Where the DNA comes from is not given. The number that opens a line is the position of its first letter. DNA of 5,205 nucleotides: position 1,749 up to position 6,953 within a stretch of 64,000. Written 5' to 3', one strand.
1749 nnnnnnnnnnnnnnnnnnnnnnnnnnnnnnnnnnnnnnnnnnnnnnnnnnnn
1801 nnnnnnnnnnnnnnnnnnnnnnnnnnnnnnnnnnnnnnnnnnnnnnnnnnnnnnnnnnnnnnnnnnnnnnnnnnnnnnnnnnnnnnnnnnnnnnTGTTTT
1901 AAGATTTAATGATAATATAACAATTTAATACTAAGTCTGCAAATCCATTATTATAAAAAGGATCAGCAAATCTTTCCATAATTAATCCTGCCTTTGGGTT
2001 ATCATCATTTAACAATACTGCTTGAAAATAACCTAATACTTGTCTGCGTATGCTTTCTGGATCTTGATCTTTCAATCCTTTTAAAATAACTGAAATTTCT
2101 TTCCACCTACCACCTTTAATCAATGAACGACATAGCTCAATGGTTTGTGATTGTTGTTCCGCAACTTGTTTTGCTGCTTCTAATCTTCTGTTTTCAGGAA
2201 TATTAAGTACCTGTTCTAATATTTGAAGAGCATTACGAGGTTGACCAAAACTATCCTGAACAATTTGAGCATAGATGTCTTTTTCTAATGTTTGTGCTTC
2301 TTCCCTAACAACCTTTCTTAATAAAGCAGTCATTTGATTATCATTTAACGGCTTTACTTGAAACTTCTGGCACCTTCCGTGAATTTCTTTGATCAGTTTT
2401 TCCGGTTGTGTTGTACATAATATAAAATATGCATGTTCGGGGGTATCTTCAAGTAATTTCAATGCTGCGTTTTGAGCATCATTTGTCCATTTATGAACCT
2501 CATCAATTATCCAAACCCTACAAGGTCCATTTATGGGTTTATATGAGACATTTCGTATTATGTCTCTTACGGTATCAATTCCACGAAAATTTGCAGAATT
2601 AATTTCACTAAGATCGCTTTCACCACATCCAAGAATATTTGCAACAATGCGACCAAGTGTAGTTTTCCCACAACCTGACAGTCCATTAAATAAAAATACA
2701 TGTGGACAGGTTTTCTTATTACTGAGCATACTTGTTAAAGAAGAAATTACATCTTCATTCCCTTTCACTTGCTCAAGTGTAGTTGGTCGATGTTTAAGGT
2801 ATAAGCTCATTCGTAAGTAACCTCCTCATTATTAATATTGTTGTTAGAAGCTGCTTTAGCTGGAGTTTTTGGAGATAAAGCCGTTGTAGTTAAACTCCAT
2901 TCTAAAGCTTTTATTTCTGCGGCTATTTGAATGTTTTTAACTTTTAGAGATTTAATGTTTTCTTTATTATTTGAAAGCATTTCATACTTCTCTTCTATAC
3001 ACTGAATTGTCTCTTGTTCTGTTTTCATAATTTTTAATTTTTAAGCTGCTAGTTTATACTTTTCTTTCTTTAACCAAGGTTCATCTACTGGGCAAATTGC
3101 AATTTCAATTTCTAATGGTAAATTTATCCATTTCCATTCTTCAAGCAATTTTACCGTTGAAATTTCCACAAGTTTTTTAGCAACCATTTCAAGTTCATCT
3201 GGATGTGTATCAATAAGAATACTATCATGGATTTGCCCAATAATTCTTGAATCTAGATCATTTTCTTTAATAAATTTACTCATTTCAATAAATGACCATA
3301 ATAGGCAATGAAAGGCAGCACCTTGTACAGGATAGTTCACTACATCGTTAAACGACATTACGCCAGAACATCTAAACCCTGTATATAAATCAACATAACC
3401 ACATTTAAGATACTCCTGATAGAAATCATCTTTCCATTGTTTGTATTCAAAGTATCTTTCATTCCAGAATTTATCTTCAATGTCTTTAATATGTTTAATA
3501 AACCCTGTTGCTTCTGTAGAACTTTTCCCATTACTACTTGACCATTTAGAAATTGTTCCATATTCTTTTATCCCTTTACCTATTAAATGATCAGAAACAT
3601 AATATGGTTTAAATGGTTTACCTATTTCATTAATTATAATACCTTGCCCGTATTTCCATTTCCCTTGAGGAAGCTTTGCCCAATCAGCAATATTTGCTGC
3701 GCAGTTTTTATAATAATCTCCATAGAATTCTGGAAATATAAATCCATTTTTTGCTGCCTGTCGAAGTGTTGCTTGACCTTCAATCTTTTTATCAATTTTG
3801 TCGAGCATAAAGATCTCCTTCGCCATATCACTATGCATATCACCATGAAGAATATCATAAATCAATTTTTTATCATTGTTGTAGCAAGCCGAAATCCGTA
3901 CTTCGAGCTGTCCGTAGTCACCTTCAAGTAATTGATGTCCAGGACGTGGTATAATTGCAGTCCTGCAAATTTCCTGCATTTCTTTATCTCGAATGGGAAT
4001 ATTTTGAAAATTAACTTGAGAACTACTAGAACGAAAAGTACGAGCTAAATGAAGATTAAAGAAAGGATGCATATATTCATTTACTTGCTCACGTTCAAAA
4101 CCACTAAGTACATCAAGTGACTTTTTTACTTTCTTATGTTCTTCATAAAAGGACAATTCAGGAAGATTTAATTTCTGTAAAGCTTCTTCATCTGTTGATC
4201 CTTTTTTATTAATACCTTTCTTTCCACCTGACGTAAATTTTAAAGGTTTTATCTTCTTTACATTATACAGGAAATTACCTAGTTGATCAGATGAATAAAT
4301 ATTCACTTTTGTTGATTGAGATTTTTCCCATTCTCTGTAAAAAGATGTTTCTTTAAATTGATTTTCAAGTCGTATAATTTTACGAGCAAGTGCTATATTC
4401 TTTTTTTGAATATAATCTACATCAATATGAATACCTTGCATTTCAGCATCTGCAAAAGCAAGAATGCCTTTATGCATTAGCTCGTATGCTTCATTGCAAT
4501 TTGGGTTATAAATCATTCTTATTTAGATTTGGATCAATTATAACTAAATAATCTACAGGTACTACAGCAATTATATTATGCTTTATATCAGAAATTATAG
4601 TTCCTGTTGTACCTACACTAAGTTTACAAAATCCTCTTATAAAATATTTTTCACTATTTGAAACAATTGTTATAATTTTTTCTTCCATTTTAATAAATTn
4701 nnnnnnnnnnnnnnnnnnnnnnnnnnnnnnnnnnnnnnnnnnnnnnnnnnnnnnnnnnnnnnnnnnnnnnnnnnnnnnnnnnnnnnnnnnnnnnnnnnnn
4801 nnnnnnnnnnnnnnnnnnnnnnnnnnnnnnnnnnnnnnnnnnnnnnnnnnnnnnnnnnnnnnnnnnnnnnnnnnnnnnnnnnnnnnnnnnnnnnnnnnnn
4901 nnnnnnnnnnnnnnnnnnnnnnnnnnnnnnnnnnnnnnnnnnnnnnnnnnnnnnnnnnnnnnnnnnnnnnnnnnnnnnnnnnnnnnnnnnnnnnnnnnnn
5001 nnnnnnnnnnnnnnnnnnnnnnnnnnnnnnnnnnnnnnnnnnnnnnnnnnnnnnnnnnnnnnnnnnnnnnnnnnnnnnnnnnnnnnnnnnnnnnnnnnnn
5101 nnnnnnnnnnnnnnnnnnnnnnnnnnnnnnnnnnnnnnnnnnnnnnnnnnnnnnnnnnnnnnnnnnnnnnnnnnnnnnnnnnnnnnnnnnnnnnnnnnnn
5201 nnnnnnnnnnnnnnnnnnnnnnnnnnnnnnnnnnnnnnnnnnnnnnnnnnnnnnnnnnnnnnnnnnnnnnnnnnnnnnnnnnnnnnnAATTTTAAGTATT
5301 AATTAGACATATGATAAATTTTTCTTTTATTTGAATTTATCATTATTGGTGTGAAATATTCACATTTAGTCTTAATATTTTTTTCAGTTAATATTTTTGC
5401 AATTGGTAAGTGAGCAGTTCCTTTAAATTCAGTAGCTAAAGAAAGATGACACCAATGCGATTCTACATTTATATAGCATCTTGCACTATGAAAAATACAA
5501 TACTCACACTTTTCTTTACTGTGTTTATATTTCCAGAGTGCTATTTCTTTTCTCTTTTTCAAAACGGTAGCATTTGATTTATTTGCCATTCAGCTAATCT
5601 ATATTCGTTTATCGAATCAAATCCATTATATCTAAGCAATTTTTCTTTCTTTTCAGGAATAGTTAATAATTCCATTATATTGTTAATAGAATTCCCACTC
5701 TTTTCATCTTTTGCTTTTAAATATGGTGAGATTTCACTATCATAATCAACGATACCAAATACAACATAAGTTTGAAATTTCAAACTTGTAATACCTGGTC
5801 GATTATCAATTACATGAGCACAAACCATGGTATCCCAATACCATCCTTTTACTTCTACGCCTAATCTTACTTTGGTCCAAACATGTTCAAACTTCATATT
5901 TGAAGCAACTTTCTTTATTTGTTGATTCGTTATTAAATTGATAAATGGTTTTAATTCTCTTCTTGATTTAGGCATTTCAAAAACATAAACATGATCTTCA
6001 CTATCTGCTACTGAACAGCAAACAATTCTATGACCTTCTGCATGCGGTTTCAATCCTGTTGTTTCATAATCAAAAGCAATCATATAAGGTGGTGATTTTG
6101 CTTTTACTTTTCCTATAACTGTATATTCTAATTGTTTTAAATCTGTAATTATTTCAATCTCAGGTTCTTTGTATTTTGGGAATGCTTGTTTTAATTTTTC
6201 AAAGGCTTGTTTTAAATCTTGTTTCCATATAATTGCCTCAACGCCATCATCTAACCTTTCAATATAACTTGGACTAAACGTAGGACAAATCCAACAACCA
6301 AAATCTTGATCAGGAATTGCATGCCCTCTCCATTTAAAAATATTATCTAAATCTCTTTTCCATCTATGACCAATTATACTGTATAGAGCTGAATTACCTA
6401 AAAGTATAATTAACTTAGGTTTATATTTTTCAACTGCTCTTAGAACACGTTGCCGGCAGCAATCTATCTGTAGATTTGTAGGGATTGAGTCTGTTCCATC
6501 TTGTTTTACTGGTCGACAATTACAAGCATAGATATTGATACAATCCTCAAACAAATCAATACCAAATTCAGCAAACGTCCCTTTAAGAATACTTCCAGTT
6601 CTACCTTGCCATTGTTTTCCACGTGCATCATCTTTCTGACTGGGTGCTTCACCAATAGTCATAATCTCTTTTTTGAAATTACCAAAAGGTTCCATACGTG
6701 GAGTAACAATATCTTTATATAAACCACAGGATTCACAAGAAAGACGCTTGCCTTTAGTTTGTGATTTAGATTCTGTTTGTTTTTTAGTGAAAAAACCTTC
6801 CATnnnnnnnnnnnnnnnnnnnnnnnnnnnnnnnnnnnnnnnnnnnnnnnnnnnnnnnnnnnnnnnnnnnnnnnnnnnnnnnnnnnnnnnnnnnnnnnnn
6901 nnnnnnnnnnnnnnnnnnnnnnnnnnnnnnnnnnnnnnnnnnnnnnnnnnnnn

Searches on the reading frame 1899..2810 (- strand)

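Call 45: search_protein_families(library=pfam, proteins=[window:1899-2810:-], max_evalue=0.001)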
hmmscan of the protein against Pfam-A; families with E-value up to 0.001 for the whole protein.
window:1899-2810:- (303 aa): 7 families
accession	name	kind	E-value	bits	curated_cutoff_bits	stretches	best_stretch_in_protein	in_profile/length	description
PF13177.12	DNA_pol3_delta2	-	2.2e-23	83.5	27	1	75-155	80-160/161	DNA polymerase III, delta subunit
PF00004.35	AAA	-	2.4e-11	44.7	21.2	1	40-153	2-129/131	ATPase family associated with various cellular activities (AAA)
PF00931.28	NB-ARC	-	1.6e-05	24.8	23.5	0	126-203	127-206/248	NB-ARC domain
PF05496.18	RuvB_N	-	8.5e-05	22.8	27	1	8-122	2-110/159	Holliday junction DNA helicase RuvB P-loop domain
PF13173.12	AAA_14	-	0.00024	21.5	27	1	38-156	4-124/129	AAA domain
PF01202.28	SKI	-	0.0009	19.8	22.1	0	46-70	2-26/159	Shikimate kinase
PF13238.12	AAA_18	-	0.00093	20.1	29.4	0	41-122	3-65/128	AAA domain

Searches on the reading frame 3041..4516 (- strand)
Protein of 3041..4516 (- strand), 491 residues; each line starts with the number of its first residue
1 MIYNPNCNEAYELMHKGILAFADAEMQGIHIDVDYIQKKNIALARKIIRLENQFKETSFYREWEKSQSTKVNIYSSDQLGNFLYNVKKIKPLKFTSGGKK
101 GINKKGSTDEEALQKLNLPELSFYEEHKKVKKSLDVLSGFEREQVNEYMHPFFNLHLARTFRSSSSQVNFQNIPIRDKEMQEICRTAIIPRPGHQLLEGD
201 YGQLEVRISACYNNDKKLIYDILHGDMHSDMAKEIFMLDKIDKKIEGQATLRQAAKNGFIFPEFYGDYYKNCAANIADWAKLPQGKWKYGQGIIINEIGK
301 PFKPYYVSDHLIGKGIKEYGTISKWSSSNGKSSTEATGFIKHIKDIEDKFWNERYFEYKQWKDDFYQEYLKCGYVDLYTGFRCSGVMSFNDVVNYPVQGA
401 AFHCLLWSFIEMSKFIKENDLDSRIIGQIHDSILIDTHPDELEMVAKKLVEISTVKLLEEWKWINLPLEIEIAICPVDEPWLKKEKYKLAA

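Call 45: search_protein_families(library=pfam, proteins=[window:3041-4516:-], max_evalue=0.001)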
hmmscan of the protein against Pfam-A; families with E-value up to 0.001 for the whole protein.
window:3041-4516:- (491 aa): 1 family
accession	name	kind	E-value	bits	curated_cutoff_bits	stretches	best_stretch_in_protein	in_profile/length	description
PF00476.26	DNA_pol_A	-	9e-39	133.9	34.3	2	62-266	21-220/381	DNA polymerase family A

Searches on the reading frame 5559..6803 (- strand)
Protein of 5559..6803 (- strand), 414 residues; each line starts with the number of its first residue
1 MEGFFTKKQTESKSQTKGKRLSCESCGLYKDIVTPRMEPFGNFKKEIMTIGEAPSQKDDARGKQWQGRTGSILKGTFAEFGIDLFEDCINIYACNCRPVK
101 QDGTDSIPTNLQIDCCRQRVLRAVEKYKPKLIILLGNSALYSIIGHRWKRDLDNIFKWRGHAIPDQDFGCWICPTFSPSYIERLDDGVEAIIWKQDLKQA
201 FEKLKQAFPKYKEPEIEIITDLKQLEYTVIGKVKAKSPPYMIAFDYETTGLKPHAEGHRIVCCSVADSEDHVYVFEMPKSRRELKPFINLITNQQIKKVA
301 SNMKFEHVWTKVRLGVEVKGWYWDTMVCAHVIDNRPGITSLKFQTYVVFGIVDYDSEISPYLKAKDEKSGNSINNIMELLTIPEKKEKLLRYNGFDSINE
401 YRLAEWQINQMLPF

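Call 45: search_protein_families(library=pfam, proteins=[window:5559-6803:-], max_evalue=0.001)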
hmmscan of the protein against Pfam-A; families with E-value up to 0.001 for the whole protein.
window:5559-6803:- (414 aa): 2 families
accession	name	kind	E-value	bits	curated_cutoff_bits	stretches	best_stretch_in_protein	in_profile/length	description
PF03167.25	UDG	-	5.9e-15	56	24.3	1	39-186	2-126/141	Uracil DNA glycosylase superfamily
PF01612.26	DNA_pol_A_exo1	-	2.6e-09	37.5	23.6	1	217-337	2-117/173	3'-5' exonuclease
